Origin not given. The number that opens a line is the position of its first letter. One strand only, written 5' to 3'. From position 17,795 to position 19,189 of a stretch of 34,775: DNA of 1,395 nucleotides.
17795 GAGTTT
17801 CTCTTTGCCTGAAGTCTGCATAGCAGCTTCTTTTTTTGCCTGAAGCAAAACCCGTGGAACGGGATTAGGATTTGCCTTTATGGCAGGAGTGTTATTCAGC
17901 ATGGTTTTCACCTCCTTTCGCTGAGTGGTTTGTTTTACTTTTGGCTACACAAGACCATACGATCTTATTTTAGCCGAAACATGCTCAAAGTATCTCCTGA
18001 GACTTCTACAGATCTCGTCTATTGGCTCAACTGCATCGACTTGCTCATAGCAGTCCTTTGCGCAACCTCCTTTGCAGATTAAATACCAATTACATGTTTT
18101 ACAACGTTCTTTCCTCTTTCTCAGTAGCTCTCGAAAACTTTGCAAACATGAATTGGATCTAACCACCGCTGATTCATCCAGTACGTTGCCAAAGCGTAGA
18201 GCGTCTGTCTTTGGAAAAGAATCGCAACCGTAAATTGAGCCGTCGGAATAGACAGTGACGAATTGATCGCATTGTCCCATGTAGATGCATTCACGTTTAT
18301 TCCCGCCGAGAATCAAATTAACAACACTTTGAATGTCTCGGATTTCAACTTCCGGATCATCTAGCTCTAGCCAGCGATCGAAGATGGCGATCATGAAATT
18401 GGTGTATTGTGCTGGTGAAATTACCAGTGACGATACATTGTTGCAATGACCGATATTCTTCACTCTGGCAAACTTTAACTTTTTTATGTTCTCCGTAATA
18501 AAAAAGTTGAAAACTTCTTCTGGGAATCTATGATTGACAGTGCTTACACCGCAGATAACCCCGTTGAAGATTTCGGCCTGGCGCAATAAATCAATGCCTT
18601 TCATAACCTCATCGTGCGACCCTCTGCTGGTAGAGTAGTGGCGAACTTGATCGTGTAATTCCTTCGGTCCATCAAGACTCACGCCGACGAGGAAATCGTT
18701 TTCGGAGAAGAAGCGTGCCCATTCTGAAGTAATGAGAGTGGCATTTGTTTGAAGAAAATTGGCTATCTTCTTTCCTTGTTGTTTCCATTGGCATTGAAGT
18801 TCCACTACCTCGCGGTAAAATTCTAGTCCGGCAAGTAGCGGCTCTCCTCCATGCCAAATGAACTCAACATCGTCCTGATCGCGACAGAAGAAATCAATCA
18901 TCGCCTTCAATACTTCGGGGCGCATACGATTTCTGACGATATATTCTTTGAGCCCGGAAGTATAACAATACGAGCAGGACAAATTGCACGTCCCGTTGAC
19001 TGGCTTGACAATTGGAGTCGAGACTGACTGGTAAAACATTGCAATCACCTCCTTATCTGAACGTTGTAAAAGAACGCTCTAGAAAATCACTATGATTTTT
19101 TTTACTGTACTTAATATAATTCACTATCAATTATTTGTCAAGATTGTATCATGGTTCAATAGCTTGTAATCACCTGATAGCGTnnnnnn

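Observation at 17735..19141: Radical SAM/SPASM enzyme paired with an unannotated 55-aa peptide ending in (WDK)x3-WAN: candidate cyclophane or Trp-Lys crosslinked RiPP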

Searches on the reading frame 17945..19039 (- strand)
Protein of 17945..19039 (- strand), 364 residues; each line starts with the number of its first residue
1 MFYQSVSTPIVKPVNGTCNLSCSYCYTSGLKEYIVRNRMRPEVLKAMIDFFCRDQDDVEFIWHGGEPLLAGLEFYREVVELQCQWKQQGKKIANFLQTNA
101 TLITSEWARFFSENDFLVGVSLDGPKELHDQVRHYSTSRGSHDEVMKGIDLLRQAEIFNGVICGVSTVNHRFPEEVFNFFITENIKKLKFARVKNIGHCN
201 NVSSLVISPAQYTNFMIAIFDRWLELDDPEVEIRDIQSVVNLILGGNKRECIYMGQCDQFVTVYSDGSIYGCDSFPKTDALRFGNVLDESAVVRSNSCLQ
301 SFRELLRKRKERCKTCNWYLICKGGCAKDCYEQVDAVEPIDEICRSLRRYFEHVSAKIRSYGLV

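Call 3: search_protein_families(library=ncbifam, proteins=[window:17945-19039:-], max_evalue=0.01)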
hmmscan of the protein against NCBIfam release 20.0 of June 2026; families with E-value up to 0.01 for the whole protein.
window:17945-19039:- (364 aa): 62 families (the best 25 are shown)
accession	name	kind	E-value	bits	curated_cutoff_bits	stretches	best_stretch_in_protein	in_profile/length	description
TIGR03942.1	sulfatase_rSAM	equivalog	8.1e-85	285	349.45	1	10-359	3-358/363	anaerobic sulfatase maturase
NF041298.1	rSAM_mat_DynA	equivalog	3e-80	269.9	450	1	9-359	3-354/356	dynobactin maturation radical SAM/SPASM protein DynA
NF010321.0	PRK13758.1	equivalog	2.2e-67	227.8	441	1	10-357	7-361/370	anaerobic sulfatase-maturase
NF010308.0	PRK13745.1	equivalog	1.7e-58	198.5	484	1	10-356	16-383/412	anaerobic sulfatase-maturation protein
TIGR04261.1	rSAM_GlyRichRpt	subfamily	2.5e-52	178.1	310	1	17-335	6-336/363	cyclophane-forming radical SAM/SPASM peptide maturase GrrM/OscB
NF041300.1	rSAM_mat_DarW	exception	2.7e-52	178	650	1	16-357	49-397/415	radical SAM/SPASM peptide maturase DarW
NF047865.1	rSAM_PapB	equivalog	3.1e-47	161.4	340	1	15-328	10-318/330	PapB family radical SAM/SPASM ranthipeptide maturase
TIGR04083.1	rSAM_pep_methan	hypoth_equivalog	7.7e-45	153.4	300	1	17-358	9-343/376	TIGR04083 family peptide-modifying radical SAM enzyme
NF041707.1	rSAM_YhhB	equivalog_domain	1.6e-43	149.1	445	1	14-359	8-366/369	cyclophane-forming radical SAM/SPASM peptide maturase YhhB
NF038005.1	rSAM_mat_DarE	equivalog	1.4e-41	142.7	650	1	15-345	81-419/432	darobactin maturation radical SAM/SPASM protein DarE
NF041718.1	rSAM_phane_AMC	equivalog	3.3e-41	141.5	425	1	8-333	7-334/362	cyclophane-forming radical SAM peptide maturase AmcB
TIGR04269.1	SAM_SPASM_FxsB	subfamily_domain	8.5e-40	136.9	370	1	14-355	8-362/363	FxsB family cyclophane-forming radical SAM/SPASM peptide maturase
TIGR03906.1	quino_hemo_SAM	equivalog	4.7e-37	127.7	453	2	10-149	96-238/467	quinohemoprotein amine dehydrogenase maturation protein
TIGR04064.1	rSAM_nif11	equivalog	2e-33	115.8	518.7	2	14-152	84-224/459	nif11-like peptide radical SAM maturase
TIGR04068.1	rSAM_ocin_clost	equivalog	9.5e-32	110.5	500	1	14-185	90-267/462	Cys-rich peptide radical SAM maturase CcpM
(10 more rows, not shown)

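Call 4: search_protein_families(library=pfam, proteins=[window:17945-19039:-], max_evalue=0.01)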
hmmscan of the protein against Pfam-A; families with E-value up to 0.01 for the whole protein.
window:17945-19039:- (364 aa): 2 families
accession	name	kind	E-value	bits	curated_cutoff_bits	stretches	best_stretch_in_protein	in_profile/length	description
PF04055.27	Radical_SAM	-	4.8e-17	63.1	29.5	1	16-174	5-160/166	Radical SAM superfamily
PF13353.11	Fer4_12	-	6.4e-06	27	22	1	17-130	14-123/137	4Fe-4S single cluster domain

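Call 9: find_homologous_proteins(query=window:17945-19039:-)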
Query window:17945-19039:- (364 aa): 2850 proteins with E <= 0.001 among 3930 candidates; the best 120 are listed.
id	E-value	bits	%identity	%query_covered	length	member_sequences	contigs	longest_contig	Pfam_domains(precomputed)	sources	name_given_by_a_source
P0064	1.5e-251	852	100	100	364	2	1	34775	PF04055.28,PF13353.12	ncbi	-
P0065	1.2e-212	724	82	100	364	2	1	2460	PF04055.28,PF13353.12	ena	-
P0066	2.4e-212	723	82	100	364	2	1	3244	PF04055.28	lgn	-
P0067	3.6e-211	719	82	100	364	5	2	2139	PF04055.28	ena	-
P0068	2.5e-210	716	82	100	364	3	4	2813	PF04055.28,PF13353.12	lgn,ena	-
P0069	6.5e-210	715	81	100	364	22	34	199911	PF04055.28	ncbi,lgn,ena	-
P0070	6.8e-208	708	78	100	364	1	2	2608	PF04055.28,PF13353.12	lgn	-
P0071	7.4e-208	708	78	100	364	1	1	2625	PF04055.28,PF13353.12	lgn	-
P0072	1.7e-206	704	79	100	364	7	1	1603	PF04055.28,PF13353.12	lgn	-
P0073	5.2e-206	702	80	100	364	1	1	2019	PF04055.28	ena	-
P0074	3.0e-204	696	79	100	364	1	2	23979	PF04055.28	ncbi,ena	-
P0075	3.3e-204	696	80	100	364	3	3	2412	PF04055.28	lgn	-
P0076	2.1e-203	694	79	100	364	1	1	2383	PF04055.28,PF13353.12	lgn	-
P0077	1.5e-202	691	78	100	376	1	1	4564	PF04055.28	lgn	-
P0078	2.9e-202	690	79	100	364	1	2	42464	PF04055.28,PF13353.12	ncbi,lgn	-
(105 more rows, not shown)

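Call 19: search_solved_structures(query=window:17945-19039:-, max_evalue=0.00001)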
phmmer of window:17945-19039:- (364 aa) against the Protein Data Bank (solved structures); distinct sequences matched with E-value up to 0.00001: 4.
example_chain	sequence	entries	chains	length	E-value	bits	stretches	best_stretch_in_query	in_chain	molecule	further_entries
4k37_A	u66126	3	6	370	4.8e-58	200.4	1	10-356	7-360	Anaerobic sulfatase-maturating enzyme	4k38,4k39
4k36_A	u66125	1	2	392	5.9e-58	200.1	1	10-356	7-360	Anaerobic sulfatase-maturating enzyme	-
9gm3_A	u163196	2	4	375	1.4e-24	90.3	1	14-333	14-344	ChlB radical SAM domain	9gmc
5wgg_A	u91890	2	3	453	1e-18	71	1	9-152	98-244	Radical SAM domain protein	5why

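Call 25: find_related_loci(query=A3, collection=genome_contigs, flank=4000)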
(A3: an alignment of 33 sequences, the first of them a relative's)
Query A3 (364 aa) in genome_contigs; peptide patterns used: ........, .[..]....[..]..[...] (x = any residue, [..] = any of these).
100 stretches matched a pattern; 88 encode a relative of the query (tblastn E <= 1e-3); the best 80 are kept; 75 distinct loci.
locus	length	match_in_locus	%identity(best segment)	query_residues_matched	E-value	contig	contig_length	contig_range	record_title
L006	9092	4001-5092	81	1-364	0e+0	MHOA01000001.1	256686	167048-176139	MAG: Candidatus Ryanbacteria bacterium RIFCSPLOWO2_12_FULL_44_26 rifcsplowo2_12_scaffold_107, whole genome shotgun seque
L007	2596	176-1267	81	1-364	0e+0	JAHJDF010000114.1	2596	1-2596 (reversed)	MAG: Gammaproteobacteria bacterium isolate Modern_marine.mb.36 Modern_marine.mb.36_k141_285810, whole genome shotgun seq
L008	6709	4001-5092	79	1-364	0e+0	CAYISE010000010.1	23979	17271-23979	MAG TPA_asm: uncultured Candidatus Saccharibacteria bacterium isolate ERP119705_co3_567 genome assembly, contig: NODE_23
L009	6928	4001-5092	78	1-364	0e+0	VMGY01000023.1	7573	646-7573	MAG: Parcubacteria group bacterium Athens0714_12 Athens071412_scaffold_3155, whole genome shotgun sequence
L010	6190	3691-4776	79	1-362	0e+0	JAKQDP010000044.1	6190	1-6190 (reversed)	MAG: bacterium isolate USDE_maxbin.058 k141_1416521, whole genome shotgun sequence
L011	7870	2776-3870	77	1-364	0e+0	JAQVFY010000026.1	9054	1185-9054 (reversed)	MAG: Patescibacteria group bacterium isolate STE_17 NODE_20388_length_9054_cov_3.688361_Sandtown_E, whole genome shotgun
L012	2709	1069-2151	77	4-364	0e+0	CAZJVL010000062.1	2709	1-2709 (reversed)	MAG TPA_asm: uncultured Candidatus Saccharibacteria bacterium isolate binchicken_co173_194 genome assembly, contig: NODE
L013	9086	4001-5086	73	3-364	0e+0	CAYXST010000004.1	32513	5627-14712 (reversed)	MAG TPA_asm: uncultured Candidatus Saccharibacteria bacterium isolate binchicken_co387_104 genome assembly, contig: NODE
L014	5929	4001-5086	72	3-364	0e+0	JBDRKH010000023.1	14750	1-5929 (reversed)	MAG: Patescibacteria group bacterium isolate MEGAHIT-group-1.699 k141_1108524, whole genome shotgun sequence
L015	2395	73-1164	71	1-364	0e+0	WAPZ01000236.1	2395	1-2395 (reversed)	MAG: Candidatus Heimdallarchaeota archaeon isolate S146_22 k151_319811, whole genome shotgun sequence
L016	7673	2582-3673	71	1-364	0e+0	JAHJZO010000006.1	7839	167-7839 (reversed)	MAG: Patescibacteria group bacterium isolate Undefined_mixed_planktonic.mb.121 Undefined_mixed_p.mb.121_k141_160973, who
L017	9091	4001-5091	84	1-364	0e+0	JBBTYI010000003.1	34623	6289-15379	MAG: Patescibacteria group bacterium isolate H43-bin026_1 H43_bin026_1_000000000003, whole genome shotgun sequence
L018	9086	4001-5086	69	3-364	0e+0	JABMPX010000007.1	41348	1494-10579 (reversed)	MAG: Parcubacteria group bacterium isolate bin.79 k141_2105379, whole genome shotgun sequence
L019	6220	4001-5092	73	1-364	0e+0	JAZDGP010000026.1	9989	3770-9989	MAG: bacterium isolate MEGAHIT-group-0.272 k141_5760029, whole genome shotgun sequence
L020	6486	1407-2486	56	6-364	8e-142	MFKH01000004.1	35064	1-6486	MAG: Candidatus Jorgensenbacteria bacterium GWA1_54_12 gwa1_scaffold_1521, whole genome shotgun sequence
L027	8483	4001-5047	47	6-364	2e-105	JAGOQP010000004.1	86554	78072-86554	MAG: Candidatus Paceibacterota bacterium isolate Go_SlDig_bin_86 Go_SlDig_572_length_86554_cov_11.403369, whole genome s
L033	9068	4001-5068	33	10-363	7e-55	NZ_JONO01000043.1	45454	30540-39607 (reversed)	Photorhabdus australis DSM 17609 BO26DRAFT_scaffold00038.38_C, whole genome shotgun sequence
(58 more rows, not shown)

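Call 46: list_cluster_members(proteins=[P0064, P0001, P0184])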
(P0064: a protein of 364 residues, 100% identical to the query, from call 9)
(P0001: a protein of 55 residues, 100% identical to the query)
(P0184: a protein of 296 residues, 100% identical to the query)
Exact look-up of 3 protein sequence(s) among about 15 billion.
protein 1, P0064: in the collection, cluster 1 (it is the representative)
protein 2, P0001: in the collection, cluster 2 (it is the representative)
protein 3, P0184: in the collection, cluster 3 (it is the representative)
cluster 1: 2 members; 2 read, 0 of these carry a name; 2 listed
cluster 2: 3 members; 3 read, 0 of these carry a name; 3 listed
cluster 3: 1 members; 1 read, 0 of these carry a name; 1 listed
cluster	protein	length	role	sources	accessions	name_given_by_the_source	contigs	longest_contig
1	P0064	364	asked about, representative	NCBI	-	-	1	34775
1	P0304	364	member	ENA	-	-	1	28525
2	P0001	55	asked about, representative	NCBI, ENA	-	-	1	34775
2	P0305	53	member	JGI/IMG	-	-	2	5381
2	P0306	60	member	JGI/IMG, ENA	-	-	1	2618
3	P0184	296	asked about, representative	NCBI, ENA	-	-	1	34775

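Call 57: search_protein_families(library=padloc, proteins=[window:17945-19039:-], max_evalue=0.01)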
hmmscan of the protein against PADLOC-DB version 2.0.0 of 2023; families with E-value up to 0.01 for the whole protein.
window:17945-19039:- (364 aa): 2 families
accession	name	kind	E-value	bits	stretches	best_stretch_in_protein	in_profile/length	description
PDLC02903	pVip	-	5.8e-13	46.9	1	16-216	8-190/257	Viperins not associated with kinases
PDLC02904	pVip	-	8.4e-10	36.6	1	17-216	12-194/262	Viperins associated with kinases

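Call 59: search_protein_families(library=ncbifam, proteins=[L033:3986-5182:+, L027:3986-5053:+], max_evalue=0.001)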
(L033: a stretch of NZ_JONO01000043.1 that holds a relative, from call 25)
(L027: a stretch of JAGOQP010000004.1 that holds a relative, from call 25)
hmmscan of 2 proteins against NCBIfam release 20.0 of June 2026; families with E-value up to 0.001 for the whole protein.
L033:3986-5182:+ (398 aa): 67 families (the best 25 are shown)
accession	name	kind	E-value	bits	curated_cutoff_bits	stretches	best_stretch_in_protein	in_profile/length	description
NF041298.1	rSAM_mat_DynA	equivalog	2.6e-183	608.9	450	1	3-358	1-355/356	dynobactin maturation radical SAM/SPASM protein DynA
TIGR03942.1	sulfatase_rSAM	equivalog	3.3e-76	256.7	349.45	1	7-357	4-358/363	anaerobic sulfatase maturase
NF041300.1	rSAM_mat_DarW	exception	1.5e-53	182.1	650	1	3-356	41-398/415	radical SAM/SPASM peptide maturase DarW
NF010321.0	PRK13758.1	equivalog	3.4e-51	174.5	441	1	6-356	7-362/370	anaerobic sulfatase-maturase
NF010308.0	PRK13745.1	equivalog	3.4e-50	171.2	484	1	7-354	17-383/412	anaerobic sulfatase-maturation protein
NF038005.1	rSAM_mat_DarE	equivalog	4.9e-42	144.2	650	1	4-325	75-402/432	darobactin maturation radical SAM/SPASM protein DarE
NF047865.1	rSAM_PapB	equivalog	3e-41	141.7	340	1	10-327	10-320/330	PapB family radical SAM/SPASM ranthipeptide maturase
NF041707.1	rSAM_YhhB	equivalog_domain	1.2e-39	136.2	445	1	7-358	6-367/369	cyclophane-forming radical SAM/SPASM peptide maturase YhhB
TIGR04083.1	rSAM_pep_methan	hypoth_equivalog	2.3e-38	132.1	300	1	7-359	4-346/376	TIGR04083 family peptide-modifying radical SAM enzyme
TIGR04261.1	rSAM_GlyRichRpt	subfamily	6.1e-38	130.8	310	1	7-328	1-332/363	cyclophane-forming radical SAM/SPASM peptide maturase GrrM/OscB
NF041718.1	rSAM_phane_AMC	equivalog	9.6e-37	126.8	425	1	6-338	9-341/362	cyclophane-forming radical SAM peptide maturase AmcB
TIGR04163.1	rSAM_cobopep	equivalog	1.5e-35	122.8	375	1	7-347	68-409/428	peptide-modifying radical SAM enzyme CbpB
TIGR03906.1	quino_hemo_SAM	equivalog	3.6e-35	121.5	453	1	8-345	99-436/467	quinohemoprotein amine dehydrogenase maturation protein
NF038107.1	rSAM_NF038107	equivalog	1.2e-31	110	600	1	7-356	89-427/444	Cys-every-fifth radical SAM/SPASM peptide maturase CefB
TIGR04269.1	SAM_SPASM_FxsB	subfamily_domain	5.5e-29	101.3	370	1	6-353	5-362/363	FxsB family cyclophane-forming radical SAM/SPASM peptide maturase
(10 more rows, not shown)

L027:3986-5053:+ (355 aa): 52 families (the best 25 are shown)
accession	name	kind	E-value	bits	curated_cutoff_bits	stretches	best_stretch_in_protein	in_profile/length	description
TIGR03942.1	sulfatase_rSAM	equivalog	1.2e-69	235.2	349.45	1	10-349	3-358/363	anaerobic sulfatase maturase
NF041298.1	rSAM_mat_DynA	equivalog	8.9e-57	192.7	450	1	9-323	3-323/356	dynobactin maturation radical SAM/SPASM protein DynA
NF010321.0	PRK13758.1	equivalog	2.5e-51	175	441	1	10-342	7-356/370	anaerobic sulfatase-maturase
NF038005.1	rSAM_mat_DarE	equivalog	7.3e-42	143.6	650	1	15-329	81-408/432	darobactin maturation radical SAM/SPASM protein DarE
NF010308.0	PRK13745.1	equivalog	7.8e-41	140.3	484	2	10-197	16-205/412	anaerobic sulfatase-maturation protein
NF041300.1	rSAM_mat_DarW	exception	2.5e-40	138.6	650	1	14-334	47-384/415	radical SAM/SPASM peptide maturase DarW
TIGR04261.1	rSAM_GlyRichRpt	subfamily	3.8e-38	131.5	310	1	16-321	5-327/363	cyclophane-forming radical SAM/SPASM peptide maturase GrrM/OscB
NF041718.1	rSAM_phane_AMC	equivalog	1.6e-35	122.8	425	1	11-264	10-262/362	cyclophane-forming radical SAM peptide maturase AmcB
NF041707.1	rSAM_YhhB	equivalog_domain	3e-35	121.8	445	1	15-331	9-343/369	cyclophane-forming radical SAM/SPASM peptide maturase YhhB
NF047865.1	rSAM_PapB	equivalog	7.6e-35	120.7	340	1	17-324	12-319/330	PapB family radical SAM/SPASM ranthipeptide maturase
TIGR04083.1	rSAM_pep_methan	hypoth_equivalog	1.5e-30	106.4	300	1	13-350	6-345/376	TIGR04083 family peptide-modifying radical SAM enzyme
TIGR04269.1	SAM_SPASM_FxsB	subfamily_domain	2.7e-30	105.6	370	1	14-330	8-342/363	FxsB family cyclophane-forming radical SAM/SPASM peptide maturase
TIGR03906.1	quino_hemo_SAM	equivalog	7.4e-30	104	453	2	10-152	96-239/467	quinohemoprotein amine dehydrogenase maturation protein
TIGR04163.1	rSAM_cobopep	equivalog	4e-26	91.8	375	1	17-321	73-387/428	peptide-modifying radical SAM enzyme CbpB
TIGR04496.1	rSAM_XyeB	equivalog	1.2e-24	86.7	450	1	10-345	6-359/385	cyclophane-forming radical SAM/SPASM peptide maturase XyeB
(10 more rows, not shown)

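Call 80: search_solved_structures(query=window:17945-19039:-, max_evalue=1e-30, show_alignments=1)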
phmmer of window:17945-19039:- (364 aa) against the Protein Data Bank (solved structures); distinct sequences matched with E-value up to 1e-30: 2.
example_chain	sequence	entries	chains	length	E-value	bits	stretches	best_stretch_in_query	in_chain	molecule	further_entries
4k37_A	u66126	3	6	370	4.8e-58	200.4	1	10-356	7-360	Anaerobic sulfatase-maturating enzyme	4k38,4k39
4k36_A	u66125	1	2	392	5.9e-58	200.1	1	10-356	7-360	Anaerobic sulfatase-maturating enzyme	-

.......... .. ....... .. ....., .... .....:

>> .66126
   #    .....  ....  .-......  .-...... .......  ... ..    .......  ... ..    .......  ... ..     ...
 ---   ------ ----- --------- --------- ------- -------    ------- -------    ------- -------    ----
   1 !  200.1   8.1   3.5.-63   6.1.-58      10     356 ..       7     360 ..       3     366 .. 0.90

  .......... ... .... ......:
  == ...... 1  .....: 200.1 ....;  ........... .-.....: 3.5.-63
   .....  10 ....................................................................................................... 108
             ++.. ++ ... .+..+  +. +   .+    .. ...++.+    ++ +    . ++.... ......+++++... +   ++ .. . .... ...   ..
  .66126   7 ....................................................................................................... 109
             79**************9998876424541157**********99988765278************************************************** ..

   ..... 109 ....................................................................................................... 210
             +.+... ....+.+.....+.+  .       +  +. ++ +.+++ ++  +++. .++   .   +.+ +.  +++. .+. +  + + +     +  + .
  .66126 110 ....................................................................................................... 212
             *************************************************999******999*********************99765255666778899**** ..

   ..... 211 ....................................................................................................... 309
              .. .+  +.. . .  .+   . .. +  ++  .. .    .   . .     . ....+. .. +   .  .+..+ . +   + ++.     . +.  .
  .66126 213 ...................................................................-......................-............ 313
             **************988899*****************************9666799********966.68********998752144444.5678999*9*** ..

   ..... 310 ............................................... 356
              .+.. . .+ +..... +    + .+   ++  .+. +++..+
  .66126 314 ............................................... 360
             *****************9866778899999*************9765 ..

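Call 90: predict_structure(alignment_id=A3)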
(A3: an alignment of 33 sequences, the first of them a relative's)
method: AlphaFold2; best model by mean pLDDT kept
length: 364 residues; sequences in the alignment: 33
mean_pLDDT: 90.8   pTM: 0.89
mean pLDDT of the five models: 90.8, 90.1, 89.2, 89.1, 88.1
residues with pLDDT >= 90: 274; 70-90: 63; 50-70: 19; < 50: 8
segments of 3 or more residues with pLDDT < 50: 1-3, 31-35
pLDDT, mean of each block of 10 residues (from residue 1): 66 88 58 63 97 92 90 97 97 96 98 98 96 89 98 98 96 98 97 76 85 98 95 95 92 88 95 89 94 92 95 94 89 92 96 96 87
secondary structure, 60 per line:
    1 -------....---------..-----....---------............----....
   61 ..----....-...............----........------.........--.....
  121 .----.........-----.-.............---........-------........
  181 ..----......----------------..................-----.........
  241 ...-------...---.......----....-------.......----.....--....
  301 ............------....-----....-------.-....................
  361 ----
elements in order: E8-11 H28-31 H41-52 E57-62 H67-70 H72-86 E91-98 H105-113 E116-121 H126-132 H142-154 E158-165 H173-182 E187-192 H209-226 H234-243 E260-263 E268-271 E282-285 H290-294 H297-312 H319-322 H341-360
